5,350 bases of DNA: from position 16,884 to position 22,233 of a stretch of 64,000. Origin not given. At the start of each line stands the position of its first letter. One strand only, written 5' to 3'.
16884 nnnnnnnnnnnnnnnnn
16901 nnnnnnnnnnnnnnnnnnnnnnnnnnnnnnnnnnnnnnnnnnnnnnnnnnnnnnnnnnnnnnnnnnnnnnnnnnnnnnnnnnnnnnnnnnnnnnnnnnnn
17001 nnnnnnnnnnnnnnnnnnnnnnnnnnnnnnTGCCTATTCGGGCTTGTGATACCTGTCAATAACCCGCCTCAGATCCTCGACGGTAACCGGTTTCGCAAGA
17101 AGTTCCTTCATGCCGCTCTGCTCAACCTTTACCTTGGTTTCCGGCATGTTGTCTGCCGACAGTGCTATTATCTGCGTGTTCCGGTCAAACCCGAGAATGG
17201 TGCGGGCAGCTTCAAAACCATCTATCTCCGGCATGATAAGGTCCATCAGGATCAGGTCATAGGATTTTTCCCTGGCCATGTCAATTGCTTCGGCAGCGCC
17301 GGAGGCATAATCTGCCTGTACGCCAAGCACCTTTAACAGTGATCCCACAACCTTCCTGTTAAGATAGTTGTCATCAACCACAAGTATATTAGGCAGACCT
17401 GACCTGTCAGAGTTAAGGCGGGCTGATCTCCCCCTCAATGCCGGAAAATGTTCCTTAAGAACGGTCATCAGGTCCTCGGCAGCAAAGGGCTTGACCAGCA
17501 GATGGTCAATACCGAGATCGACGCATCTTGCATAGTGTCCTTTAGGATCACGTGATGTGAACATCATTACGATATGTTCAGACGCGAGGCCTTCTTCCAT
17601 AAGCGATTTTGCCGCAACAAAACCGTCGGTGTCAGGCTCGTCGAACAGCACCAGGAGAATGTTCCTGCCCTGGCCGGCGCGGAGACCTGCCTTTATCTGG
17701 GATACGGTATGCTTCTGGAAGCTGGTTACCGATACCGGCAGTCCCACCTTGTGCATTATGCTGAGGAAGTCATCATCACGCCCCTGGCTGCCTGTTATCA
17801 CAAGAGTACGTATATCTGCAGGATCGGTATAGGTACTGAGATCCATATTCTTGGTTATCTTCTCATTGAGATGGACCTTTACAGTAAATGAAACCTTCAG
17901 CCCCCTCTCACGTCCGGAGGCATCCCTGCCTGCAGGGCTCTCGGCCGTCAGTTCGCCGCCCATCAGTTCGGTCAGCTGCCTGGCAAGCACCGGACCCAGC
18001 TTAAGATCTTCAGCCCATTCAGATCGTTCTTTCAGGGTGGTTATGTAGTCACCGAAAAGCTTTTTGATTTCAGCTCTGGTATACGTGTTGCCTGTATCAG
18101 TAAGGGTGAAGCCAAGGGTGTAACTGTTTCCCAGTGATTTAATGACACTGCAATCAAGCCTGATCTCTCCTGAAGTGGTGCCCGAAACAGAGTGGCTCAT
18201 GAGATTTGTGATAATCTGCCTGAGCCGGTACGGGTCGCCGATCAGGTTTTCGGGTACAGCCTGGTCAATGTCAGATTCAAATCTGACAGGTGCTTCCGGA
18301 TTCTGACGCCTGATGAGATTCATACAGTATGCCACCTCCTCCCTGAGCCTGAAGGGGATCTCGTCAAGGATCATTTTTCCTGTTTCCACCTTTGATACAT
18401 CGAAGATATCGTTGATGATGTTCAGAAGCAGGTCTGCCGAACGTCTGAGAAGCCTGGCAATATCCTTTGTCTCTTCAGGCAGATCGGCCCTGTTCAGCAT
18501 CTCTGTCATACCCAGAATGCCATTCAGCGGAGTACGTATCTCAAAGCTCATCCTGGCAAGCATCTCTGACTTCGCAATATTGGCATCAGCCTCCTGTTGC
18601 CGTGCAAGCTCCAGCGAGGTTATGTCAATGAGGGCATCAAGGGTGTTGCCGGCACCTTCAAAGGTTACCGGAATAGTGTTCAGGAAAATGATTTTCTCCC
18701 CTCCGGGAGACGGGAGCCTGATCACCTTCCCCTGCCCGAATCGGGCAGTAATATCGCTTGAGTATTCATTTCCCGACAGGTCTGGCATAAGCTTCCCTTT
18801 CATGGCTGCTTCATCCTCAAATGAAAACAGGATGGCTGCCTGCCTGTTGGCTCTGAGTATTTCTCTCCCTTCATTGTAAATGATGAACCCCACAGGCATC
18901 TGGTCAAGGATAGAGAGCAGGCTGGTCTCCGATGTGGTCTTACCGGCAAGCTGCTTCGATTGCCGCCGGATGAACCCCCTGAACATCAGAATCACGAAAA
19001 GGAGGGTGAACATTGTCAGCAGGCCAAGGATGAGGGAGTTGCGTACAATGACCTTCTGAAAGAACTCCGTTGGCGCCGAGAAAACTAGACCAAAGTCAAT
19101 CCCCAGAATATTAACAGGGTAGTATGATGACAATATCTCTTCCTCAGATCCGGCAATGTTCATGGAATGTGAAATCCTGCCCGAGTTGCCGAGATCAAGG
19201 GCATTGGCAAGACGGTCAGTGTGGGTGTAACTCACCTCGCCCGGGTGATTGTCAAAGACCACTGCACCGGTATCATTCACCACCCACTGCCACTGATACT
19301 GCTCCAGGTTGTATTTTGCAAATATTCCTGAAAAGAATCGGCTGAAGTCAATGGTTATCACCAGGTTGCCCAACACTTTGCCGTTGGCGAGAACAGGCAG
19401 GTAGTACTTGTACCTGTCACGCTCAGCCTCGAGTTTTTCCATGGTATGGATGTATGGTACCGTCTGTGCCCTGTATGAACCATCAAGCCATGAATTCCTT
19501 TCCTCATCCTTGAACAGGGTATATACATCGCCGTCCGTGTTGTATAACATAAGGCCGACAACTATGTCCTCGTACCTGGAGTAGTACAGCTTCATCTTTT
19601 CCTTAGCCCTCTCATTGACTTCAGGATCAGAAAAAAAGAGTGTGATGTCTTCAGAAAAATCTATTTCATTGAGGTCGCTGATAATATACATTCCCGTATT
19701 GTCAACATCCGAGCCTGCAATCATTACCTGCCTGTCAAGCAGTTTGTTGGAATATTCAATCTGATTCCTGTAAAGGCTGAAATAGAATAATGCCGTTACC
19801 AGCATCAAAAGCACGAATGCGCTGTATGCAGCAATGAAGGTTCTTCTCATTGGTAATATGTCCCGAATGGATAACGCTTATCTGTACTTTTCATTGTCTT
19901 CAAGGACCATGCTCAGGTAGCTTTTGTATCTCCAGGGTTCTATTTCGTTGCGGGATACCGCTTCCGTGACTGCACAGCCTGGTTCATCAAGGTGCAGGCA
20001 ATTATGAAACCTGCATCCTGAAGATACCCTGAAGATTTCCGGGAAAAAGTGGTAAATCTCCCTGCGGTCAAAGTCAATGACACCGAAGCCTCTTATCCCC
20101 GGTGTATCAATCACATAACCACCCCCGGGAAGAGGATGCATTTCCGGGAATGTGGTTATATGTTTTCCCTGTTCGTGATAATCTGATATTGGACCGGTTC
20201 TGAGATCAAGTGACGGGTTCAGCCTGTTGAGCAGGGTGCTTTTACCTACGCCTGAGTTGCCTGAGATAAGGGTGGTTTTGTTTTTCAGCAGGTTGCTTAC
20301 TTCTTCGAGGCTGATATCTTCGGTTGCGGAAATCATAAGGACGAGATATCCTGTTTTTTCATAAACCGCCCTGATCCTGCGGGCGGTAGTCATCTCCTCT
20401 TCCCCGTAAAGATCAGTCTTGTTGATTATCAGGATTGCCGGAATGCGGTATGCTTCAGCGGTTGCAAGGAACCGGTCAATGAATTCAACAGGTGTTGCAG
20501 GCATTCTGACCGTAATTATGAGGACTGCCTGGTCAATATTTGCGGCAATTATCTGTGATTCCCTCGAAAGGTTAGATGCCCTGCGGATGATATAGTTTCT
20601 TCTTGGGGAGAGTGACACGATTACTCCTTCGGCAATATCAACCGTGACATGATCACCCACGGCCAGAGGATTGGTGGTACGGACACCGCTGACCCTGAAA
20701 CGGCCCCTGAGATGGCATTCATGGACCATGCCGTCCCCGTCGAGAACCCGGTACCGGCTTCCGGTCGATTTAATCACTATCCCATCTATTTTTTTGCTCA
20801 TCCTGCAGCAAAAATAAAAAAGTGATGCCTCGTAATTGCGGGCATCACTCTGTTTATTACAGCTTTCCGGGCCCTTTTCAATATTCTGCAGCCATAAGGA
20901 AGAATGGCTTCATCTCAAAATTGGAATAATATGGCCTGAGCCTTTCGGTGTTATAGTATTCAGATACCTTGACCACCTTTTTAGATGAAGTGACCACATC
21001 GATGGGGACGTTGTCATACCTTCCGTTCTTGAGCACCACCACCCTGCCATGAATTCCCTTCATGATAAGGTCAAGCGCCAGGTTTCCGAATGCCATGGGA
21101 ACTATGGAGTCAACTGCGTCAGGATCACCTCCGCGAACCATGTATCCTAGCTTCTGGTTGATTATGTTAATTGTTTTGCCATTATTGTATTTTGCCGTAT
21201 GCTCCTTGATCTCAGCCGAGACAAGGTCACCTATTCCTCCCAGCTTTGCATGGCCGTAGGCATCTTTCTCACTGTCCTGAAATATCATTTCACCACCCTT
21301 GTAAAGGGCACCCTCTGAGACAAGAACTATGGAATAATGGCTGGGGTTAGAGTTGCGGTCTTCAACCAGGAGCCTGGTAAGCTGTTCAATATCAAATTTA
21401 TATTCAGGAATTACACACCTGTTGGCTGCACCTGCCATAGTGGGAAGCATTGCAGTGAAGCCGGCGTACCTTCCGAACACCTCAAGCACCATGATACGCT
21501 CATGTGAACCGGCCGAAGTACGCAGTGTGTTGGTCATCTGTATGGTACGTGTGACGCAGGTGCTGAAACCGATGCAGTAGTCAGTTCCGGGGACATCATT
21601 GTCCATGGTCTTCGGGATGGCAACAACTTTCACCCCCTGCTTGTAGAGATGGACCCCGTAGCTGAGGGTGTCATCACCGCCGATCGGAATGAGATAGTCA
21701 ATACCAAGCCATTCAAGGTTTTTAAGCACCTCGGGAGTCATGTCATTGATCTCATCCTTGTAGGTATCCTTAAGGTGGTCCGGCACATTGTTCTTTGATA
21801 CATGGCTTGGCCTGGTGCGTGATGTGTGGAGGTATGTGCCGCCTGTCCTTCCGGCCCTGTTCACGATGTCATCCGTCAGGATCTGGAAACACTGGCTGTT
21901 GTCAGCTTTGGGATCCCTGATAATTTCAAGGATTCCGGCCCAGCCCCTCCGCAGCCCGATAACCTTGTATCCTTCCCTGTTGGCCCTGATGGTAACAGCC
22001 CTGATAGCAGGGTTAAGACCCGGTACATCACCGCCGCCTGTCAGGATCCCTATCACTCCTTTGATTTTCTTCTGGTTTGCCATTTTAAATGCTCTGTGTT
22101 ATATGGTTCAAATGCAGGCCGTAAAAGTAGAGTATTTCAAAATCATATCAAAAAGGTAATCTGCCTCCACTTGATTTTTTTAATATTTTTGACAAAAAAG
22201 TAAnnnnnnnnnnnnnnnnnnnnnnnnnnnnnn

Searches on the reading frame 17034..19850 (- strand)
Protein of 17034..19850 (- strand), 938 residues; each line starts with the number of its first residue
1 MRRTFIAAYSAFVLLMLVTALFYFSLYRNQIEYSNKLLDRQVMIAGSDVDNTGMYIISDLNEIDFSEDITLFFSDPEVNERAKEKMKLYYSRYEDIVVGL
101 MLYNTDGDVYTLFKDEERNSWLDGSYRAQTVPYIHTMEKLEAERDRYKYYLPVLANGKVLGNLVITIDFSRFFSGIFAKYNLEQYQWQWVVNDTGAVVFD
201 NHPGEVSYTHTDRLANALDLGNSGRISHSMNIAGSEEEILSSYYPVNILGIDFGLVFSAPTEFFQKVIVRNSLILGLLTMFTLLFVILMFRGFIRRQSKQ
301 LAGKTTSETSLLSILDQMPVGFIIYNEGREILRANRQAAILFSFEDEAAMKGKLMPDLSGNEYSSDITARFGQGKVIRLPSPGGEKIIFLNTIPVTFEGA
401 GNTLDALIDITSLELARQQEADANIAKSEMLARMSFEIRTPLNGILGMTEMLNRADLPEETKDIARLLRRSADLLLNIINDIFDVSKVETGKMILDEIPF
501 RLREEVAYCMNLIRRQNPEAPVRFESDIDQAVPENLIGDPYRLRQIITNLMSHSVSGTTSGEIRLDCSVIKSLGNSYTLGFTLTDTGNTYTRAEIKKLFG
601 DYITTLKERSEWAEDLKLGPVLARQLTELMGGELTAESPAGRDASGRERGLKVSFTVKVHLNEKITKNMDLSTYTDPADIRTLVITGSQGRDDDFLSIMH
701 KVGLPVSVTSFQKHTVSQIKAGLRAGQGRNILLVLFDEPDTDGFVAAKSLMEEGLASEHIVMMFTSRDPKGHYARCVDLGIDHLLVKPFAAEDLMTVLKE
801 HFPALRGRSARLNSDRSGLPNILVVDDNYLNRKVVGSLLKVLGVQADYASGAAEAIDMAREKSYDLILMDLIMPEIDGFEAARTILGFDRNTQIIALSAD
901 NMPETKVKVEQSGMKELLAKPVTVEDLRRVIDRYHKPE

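Call 26: search_protein_families(library=pfam, max_evalue=0.000001, proteins=[window:17034-19850:-])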
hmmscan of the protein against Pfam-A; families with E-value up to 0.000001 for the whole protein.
window:17034-19850:- (938 aa): 3 families
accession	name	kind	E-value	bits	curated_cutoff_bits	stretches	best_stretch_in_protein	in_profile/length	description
PF00072.30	Response_reg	-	2.2e-30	105.5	30.2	1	822-931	1-110/111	Response regulator receiver domain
PF00512.31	HisKA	-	1.1e-15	57.9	26.9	1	426-491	1-66/66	His Kinase A (phospho-acceptor) domain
PF02518.31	HATPase_c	-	6.9e-10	39.8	26.4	1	538-658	1-108/111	Histidine kinase-, DNA gyrase B-, and HSP90-like ATPase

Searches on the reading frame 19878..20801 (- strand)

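Call 26: search_protein_families(library=pfam, max_evalue=0.000001, proteins=[window:19878-20801:-])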
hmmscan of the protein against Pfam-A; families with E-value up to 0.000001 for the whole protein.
window:19878-20801:- (307 aa): 2 families
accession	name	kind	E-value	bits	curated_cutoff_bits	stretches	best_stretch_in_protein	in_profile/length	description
PF03193.22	RsgA_GTPase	-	6.5e-53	179.6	30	1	65-241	2-173/174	RsgA GTPase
PF16745.11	RsgA_N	-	5.4e-10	39.3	27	1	7-57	2-47/54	RsgA N-terminal domain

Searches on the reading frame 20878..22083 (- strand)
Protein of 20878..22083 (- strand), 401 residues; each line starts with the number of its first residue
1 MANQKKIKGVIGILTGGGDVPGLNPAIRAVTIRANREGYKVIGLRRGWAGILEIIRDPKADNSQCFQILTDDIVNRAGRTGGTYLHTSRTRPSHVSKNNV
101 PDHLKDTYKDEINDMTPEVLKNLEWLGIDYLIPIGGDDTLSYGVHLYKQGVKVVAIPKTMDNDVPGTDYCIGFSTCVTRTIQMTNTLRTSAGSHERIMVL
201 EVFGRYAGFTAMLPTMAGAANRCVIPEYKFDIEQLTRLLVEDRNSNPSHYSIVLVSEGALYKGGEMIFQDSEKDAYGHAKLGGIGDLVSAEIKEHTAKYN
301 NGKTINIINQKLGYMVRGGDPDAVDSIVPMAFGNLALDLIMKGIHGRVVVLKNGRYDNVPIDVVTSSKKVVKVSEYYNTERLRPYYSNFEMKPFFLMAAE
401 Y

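Call 26: search_protein_families(library=pfam, max_evalue=0.000001, proteins=[window:20878-22083:-])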
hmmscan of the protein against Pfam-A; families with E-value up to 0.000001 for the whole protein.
window:20878-22083:- (401 aa): 1 family
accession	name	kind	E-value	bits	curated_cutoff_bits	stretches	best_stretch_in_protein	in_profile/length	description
PF00365.25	PFK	-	1.3e-68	231.8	30.9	1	11-340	2-277/277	Phosphofructokinase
